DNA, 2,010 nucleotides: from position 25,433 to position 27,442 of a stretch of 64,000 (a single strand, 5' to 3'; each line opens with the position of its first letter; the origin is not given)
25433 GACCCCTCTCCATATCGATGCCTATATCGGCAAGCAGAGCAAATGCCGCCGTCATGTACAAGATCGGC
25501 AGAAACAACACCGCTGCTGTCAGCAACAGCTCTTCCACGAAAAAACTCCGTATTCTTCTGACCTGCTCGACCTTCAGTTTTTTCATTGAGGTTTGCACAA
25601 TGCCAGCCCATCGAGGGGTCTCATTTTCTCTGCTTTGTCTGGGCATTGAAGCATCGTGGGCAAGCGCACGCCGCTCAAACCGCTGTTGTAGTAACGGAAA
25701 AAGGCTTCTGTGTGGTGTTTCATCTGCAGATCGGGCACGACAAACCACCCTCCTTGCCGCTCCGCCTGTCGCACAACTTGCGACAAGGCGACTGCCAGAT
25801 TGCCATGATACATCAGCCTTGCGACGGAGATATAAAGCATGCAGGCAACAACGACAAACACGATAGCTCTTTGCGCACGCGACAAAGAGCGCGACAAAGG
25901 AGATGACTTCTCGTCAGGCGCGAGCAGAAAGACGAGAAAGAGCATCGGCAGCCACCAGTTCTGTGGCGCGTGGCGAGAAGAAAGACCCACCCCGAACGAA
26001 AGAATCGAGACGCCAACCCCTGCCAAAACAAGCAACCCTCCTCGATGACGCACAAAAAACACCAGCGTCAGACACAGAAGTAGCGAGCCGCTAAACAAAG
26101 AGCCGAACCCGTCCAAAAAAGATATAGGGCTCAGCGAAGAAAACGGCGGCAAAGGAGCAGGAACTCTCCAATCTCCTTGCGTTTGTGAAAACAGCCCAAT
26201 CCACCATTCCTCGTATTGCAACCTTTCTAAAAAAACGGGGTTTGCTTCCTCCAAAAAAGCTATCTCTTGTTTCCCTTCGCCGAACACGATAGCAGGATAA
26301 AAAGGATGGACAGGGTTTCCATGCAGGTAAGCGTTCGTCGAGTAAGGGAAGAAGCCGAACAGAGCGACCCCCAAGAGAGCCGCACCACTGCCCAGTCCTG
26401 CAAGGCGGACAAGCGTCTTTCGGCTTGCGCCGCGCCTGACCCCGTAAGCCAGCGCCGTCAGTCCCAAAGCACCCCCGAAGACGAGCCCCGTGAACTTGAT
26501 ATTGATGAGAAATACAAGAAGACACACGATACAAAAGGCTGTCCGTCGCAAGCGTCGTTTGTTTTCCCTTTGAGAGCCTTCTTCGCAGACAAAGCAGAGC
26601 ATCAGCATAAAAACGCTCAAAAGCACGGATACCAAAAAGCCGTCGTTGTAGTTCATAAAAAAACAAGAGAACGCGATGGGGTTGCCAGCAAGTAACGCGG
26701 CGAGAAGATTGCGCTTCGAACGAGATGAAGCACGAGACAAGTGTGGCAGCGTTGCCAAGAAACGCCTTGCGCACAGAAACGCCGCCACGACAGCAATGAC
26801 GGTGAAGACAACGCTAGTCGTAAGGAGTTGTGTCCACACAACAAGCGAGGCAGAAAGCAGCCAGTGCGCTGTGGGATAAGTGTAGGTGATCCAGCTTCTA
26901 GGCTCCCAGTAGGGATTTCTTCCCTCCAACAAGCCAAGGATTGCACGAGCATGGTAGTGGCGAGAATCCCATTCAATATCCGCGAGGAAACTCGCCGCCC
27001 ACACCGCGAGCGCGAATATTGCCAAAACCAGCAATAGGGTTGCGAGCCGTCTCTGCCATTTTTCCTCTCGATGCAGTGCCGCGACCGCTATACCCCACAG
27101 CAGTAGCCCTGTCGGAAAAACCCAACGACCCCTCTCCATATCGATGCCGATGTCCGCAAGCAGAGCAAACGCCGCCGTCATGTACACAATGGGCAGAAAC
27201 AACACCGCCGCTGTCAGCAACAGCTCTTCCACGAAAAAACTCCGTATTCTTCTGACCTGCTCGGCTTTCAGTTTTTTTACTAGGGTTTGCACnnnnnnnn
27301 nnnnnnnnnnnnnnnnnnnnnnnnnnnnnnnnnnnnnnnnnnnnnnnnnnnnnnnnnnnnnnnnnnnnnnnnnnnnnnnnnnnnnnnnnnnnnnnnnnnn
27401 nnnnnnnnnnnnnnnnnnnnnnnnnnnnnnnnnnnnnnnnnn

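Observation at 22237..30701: Five tightly packed paralogous ~560-aa polytopic membrane proteins next to a DPA-type pathway: candidate arabinofuranosyltransferase array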

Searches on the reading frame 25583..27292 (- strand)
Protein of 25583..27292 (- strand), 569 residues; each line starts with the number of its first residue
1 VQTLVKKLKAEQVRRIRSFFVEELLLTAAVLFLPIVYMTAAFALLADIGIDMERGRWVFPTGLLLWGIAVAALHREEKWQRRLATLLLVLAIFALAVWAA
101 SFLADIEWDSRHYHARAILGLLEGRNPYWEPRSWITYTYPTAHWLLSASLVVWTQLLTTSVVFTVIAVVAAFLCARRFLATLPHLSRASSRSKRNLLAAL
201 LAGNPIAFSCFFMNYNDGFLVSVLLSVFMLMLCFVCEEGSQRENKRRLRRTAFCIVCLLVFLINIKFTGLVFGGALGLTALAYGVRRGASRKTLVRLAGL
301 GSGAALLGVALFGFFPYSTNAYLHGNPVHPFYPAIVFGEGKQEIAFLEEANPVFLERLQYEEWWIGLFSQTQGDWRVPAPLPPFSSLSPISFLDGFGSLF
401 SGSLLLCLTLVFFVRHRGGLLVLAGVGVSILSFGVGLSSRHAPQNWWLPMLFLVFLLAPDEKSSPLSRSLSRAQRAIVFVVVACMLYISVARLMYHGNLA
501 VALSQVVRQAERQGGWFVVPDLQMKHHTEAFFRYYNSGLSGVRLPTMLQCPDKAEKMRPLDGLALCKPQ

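Call 5: search_protein_families(library=pfam, proteins=[window:25583-27292:-], max_evalue=1)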
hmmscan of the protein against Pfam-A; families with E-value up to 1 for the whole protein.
window:25583-27292:- (569 aa): 2 families
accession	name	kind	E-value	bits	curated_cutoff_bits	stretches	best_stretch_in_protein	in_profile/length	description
PF11992.13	TgpA_N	-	3.5e-05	23.4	30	1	146-319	3-185/333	TgpA N-terminal domain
PF05478.16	Prominin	-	0.13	10.7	34.3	1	247-293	414-460/799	Prominin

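Call 6: search_protein_families(library=ncbifam, proteins=[window:25583-27292:-], max_evalue=1)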
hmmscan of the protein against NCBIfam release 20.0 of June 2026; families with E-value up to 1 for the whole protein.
window:25583-27292:- (569 aa): 0 families
